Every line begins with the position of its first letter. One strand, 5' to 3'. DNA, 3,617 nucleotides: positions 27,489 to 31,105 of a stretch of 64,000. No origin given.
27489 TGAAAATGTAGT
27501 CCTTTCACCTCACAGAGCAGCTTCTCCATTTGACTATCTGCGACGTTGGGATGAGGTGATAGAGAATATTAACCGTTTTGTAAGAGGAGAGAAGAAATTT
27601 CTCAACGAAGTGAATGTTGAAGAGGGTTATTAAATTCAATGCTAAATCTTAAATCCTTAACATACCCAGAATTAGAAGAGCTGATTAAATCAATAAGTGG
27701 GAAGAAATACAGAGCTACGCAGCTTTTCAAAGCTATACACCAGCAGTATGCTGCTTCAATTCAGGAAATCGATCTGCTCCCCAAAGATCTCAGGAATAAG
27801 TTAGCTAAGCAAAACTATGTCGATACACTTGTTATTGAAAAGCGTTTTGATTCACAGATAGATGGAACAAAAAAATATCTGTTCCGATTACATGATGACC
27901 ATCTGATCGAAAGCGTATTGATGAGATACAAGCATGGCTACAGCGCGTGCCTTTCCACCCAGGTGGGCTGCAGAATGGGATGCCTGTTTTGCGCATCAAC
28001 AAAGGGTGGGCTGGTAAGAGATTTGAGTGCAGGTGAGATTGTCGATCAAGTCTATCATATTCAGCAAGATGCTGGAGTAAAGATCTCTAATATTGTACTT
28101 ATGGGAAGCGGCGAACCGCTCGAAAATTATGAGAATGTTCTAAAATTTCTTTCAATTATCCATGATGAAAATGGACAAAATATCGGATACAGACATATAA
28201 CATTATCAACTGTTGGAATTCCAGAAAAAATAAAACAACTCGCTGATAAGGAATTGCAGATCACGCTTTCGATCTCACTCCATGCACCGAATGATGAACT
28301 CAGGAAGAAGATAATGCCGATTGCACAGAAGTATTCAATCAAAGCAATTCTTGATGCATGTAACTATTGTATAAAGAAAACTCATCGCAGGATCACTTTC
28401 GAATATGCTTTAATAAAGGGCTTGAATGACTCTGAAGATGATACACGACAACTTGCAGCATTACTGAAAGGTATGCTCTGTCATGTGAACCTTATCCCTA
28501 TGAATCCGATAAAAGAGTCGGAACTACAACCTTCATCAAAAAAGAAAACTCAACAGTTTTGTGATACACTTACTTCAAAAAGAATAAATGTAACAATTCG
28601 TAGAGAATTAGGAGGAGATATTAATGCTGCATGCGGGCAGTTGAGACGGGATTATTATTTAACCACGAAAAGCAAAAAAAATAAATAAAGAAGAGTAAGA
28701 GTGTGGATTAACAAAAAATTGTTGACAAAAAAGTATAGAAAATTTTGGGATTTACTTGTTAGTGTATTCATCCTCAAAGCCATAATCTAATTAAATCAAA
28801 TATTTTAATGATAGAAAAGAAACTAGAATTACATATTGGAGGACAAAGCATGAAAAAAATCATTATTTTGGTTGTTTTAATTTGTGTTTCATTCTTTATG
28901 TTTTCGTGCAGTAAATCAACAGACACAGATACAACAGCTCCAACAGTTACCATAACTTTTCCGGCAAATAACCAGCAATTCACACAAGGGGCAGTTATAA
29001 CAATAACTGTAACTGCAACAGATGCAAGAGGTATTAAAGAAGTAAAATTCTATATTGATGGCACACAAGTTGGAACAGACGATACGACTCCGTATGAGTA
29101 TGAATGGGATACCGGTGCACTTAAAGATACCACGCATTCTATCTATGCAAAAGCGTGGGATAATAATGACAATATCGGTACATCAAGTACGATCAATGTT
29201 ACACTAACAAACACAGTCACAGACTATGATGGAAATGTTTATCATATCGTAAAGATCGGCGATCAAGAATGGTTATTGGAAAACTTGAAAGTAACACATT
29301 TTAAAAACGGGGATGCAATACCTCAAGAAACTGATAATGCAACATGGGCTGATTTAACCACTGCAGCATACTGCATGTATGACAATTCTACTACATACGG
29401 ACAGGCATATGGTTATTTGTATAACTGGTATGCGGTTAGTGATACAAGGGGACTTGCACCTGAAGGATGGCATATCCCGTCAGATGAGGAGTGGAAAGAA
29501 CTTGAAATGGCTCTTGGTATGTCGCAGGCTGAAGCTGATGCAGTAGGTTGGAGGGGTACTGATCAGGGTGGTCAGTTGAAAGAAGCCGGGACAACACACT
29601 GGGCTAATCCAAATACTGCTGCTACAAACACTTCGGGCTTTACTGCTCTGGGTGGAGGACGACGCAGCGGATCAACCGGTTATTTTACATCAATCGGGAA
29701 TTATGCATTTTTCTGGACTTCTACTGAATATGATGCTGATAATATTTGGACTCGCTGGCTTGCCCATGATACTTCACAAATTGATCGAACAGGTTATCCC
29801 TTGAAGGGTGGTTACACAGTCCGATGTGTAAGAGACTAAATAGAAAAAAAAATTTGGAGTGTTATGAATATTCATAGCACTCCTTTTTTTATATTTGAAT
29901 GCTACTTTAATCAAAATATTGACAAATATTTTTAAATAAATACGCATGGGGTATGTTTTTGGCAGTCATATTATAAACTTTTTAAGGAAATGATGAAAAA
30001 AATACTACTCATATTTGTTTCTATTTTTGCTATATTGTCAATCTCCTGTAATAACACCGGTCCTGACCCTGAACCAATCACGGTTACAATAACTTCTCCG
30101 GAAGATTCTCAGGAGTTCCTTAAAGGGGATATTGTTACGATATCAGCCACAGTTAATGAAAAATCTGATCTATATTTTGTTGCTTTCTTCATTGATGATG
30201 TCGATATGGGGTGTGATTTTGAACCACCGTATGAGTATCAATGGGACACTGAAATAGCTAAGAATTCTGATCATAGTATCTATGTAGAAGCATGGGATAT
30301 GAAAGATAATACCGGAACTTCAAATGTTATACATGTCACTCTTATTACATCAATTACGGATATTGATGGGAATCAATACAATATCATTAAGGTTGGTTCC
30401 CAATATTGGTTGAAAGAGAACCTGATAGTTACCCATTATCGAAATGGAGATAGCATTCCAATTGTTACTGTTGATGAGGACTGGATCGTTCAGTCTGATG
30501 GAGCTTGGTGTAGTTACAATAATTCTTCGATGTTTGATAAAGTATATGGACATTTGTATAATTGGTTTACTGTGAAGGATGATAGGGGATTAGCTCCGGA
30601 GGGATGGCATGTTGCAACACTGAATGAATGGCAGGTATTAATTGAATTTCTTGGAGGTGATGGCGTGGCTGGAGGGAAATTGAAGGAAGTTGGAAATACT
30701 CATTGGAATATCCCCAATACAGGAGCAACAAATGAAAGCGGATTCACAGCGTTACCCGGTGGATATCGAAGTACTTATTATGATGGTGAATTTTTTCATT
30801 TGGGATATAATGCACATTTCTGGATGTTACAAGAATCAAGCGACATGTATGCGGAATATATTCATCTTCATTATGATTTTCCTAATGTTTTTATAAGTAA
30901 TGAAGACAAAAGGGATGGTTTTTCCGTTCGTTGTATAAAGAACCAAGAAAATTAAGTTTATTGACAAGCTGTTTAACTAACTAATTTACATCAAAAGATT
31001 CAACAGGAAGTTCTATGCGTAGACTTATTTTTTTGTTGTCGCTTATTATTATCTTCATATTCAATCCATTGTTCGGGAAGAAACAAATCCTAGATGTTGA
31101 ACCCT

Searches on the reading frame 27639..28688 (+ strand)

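Call 8: search_protein_families(library=ncbifam, proteins=[window:27639-28688:+], max_evalue=0.001)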
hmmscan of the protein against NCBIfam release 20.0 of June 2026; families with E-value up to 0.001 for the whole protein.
window:27639-28688:+ (349 aa): 14 families
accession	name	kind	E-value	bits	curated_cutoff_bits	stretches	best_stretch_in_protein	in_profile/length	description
TIGR00048.1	rRNA_mod_RlmN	equivalog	1.6e-122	408.9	290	1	3-338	8-345/355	dual-specificity RNA methyltransferase RlmN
NF011031.0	PRK14461.1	equivalog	2.3e-92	309.9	601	1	3-336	9-362/372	ribosomal RNA large subunit methyltransferase N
NF000424.4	CfrAB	exception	6.8e-79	265.7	530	1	9-336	4-337/338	Cfr family 23S rRNA (adenine(2503)-C(8))-methyltransferase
TIGR04432.1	rSAM_Cfr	equivalog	6.9e-77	259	550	1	8-337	5-340/341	Cfr family 23S rRNA (adenine(2503)-C(8))-methyltransferase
NF011024.0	PRK14453.1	equivalog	5.5e-76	256.1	468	1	8-339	7-344/348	23S rRNA (adenine(2503)-C(8))-methyltransferase Cfr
NF008396.0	PRK11194.1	equivalog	1.3e-74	251.3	633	1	2-347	13-365/379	dual-specificity RNA methyltransferase RlmN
NF011034.0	PRK14464.1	equivalog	1e-58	198.8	422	1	35-342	29-333/348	RNA methyltransferase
NF011040.0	PRK14470.1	equivalog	1.5e-52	179.2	441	1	4-336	1-332/338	ribosomal RNA large subunit methyltransferase N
TIGR02493.1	PFLA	equivalog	4.9e-07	29.4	231.75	1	110-288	24-197/235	pyruvate formate-lyase-activating protein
TIGR04100.1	rSAM_pair_X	hypoth_equivalog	1.1e-05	25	262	1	127-248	43-161/197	TIGR04100 family radical SAM protein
TIGR04038.1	tatD_link_rSAM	subfamily_domain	8.2e-05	22.5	129.7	0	101-231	8-139/192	TatD family nuclease-associated radical SAM protein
TIGR04043.1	rSAM_MSMEG_0568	hypoth_equivalog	0.0001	21.4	303.7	1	209-333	219-342/354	MSMEG_0568 family radical SAM protein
NF008356.0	PRK11145.1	equivalog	0.00015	21.1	375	1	110-287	29-201/246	pyruvate formate lyase 1-activating protein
TIGR01579.1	MiaB-like-C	equivalog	0.00053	19.4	357.05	1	63-261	108-299/416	tRNA (N(6)-L-threonylcarbamoyladenosine(37)-C(2))-methylthiotransferase MtaB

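Call 9: search_protein_families(library=pfam, proteins=[window:27639-28688:+], max_evalue=0.001)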
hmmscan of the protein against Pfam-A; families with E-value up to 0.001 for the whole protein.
window:27639-28688:+ (349 aa): 2 families
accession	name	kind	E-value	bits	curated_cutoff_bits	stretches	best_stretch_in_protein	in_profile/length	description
PF04055.27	Radical_SAM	-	3.7e-20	73.2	29.5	1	106-272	2-165/166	Radical SAM superfamily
PF21016.3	RlmN_N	-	1.1e-10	41.5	24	1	3-59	2-58/60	Ribosomal RNA large subunit methyltransferase N-terminal domain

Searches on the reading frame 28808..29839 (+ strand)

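Call 8: search_protein_families(library=ncbifam, proteins=[window:28808-29839:+], max_evalue=0.001)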
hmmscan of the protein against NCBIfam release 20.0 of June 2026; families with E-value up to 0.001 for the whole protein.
window:28808-29839:+ (343 aa): 1 family
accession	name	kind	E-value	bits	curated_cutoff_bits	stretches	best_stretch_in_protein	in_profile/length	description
TIGR02145.1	Fib_succ_major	domain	3.8e-33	115.6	41.65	1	141-343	7-176/176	FISUMP domain-containing protein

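Call 9: search_protein_families(library=pfam, proteins=[window:28808-29839:+], max_evalue=0.001)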
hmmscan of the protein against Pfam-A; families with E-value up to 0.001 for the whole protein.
window:28808-29839:+ (343 aa): 3 families
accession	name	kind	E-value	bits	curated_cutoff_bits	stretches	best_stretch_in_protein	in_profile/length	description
PF09603.15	Fib_succ_major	-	2.4e-51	175.1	33.9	1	148-342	1-187/187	Fibrobacter succinogenes major domain (Fib_succ_major)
PF17957.7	Big_7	-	1.7e-24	86.7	24.1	1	45-114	1-70/70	Bacterial Ig domain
PF15418.12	DUF4625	-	9.6e-05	23.1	27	1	32-102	1-82/131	Domain of unknown function (DUF4625)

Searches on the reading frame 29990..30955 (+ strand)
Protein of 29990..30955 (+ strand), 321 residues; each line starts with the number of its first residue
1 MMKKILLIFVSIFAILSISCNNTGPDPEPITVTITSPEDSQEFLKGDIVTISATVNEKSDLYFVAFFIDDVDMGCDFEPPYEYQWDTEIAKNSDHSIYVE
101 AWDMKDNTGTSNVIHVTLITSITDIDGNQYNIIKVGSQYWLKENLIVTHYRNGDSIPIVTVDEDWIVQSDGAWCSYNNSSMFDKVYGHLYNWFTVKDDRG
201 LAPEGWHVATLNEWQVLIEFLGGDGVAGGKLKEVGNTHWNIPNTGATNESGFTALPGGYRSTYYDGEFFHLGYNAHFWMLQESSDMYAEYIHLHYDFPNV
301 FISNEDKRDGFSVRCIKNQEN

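Call 8: search_protein_families(library=ncbifam, proteins=[window:29990-30955:+], max_evalue=0.001)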
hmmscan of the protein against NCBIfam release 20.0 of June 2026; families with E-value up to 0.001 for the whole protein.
window:29990-30955:+ (321 aa): 1 family
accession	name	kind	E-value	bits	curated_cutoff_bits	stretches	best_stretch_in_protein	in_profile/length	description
TIGR02145.1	Fib_succ_major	domain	4.1e-34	118.8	41.65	1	126-318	7-176/176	FISUMP domain-containing protein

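Call 9: search_protein_families(library=pfam, proteins=[window:29990-30955:+], max_evalue=0.001)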
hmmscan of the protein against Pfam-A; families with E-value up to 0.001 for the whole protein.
window:29990-30955:+ (321 aa): 2 families
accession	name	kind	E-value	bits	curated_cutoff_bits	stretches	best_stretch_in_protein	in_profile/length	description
PF09603.15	Fib_succ_major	-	4.3e-43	148.2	33.9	1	133-317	1-187/187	Fibrobacter succinogenes major domain (Fib_succ_major)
PF17957.7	Big_7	-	4.9e-13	50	24.1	1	31-99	2-70/70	Bacterial Ig domain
